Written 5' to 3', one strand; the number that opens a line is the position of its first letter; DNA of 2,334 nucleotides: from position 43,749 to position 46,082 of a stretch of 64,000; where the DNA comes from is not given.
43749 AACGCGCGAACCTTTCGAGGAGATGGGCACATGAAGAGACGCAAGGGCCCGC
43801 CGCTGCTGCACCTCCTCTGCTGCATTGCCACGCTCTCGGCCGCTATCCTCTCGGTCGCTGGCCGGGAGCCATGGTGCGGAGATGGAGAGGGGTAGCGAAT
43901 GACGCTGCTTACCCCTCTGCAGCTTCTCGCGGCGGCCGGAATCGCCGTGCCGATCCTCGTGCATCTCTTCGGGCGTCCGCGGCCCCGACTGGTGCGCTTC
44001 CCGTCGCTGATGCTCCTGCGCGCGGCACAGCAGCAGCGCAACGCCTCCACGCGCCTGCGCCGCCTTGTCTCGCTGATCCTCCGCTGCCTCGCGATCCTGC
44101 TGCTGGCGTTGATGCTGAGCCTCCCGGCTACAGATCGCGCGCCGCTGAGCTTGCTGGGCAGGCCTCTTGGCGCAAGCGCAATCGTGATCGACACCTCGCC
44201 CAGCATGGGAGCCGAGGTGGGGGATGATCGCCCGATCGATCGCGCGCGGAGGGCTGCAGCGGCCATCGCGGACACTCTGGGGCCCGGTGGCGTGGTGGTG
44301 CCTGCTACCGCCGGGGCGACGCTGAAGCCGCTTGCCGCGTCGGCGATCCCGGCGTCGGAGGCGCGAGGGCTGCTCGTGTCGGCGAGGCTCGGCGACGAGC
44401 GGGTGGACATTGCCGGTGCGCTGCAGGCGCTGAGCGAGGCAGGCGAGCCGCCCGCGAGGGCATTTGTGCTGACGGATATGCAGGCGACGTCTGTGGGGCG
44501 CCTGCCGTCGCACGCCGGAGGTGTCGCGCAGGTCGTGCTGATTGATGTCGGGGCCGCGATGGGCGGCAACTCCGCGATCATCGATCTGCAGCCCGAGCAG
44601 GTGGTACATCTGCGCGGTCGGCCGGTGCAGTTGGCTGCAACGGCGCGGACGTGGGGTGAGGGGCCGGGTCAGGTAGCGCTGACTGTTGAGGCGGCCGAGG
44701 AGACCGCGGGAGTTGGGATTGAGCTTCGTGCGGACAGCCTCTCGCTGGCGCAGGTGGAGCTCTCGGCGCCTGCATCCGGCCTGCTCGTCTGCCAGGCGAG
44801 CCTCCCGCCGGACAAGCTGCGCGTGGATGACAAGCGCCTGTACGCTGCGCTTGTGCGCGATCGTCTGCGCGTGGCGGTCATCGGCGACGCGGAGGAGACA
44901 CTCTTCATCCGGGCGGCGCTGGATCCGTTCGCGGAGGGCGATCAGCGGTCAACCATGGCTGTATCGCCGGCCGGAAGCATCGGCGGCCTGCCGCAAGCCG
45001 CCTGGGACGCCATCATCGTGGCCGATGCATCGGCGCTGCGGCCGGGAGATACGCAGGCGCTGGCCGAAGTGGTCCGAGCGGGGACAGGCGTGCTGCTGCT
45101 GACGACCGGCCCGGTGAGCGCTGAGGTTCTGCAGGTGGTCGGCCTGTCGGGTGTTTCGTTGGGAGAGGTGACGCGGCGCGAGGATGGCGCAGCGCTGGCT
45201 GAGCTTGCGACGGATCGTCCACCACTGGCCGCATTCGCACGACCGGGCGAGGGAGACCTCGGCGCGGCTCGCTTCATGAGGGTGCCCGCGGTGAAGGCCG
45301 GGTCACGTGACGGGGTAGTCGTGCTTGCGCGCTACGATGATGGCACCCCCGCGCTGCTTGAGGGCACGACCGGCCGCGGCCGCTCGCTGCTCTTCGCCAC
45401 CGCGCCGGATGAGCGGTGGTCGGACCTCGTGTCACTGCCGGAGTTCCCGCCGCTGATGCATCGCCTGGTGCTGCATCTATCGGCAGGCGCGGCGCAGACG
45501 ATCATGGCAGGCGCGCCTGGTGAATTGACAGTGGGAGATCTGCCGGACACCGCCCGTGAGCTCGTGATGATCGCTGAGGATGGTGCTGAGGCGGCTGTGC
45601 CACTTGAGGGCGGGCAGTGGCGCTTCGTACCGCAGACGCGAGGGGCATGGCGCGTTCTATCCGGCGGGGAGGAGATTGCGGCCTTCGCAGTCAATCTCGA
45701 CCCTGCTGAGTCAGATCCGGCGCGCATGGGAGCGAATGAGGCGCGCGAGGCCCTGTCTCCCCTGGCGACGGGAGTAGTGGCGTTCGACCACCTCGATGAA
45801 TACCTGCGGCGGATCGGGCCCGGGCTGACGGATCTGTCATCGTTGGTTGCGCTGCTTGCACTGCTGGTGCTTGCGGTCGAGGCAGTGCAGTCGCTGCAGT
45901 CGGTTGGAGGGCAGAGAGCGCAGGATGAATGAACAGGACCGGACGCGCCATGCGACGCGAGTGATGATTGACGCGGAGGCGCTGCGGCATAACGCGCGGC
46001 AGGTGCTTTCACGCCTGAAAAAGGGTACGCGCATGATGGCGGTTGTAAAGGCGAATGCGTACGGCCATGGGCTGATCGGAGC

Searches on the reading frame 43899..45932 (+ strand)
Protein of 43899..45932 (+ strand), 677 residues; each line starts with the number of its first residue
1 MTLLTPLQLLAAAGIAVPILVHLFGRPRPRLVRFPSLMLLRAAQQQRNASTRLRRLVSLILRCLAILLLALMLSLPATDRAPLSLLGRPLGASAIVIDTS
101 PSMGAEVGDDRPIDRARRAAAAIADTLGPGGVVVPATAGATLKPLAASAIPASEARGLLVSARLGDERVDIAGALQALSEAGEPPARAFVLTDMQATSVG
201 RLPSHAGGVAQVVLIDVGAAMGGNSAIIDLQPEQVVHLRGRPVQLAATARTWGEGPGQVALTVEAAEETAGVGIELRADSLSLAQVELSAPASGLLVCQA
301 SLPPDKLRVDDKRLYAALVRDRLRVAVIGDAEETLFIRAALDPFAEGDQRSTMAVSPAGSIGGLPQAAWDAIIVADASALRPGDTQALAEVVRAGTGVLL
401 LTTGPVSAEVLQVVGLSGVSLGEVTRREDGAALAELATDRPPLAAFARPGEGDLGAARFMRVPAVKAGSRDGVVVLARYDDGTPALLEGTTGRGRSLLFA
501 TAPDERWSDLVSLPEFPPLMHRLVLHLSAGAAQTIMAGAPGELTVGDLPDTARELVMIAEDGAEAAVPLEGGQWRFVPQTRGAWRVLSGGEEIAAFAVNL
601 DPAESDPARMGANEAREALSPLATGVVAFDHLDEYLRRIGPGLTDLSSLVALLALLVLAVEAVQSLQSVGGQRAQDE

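Call 64: search_protein_families(library=pfam, proteins=[window:43899-45932:+], max_evalue=0.00001)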
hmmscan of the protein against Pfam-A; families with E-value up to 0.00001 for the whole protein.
window:43899-45932:+ (677 aa): 1 family
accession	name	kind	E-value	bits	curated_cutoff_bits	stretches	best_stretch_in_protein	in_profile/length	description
PF07584.16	BatA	-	6.7e-14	52.5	25.9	1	1-76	1-77/77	Aerotolerance regulator N-terminal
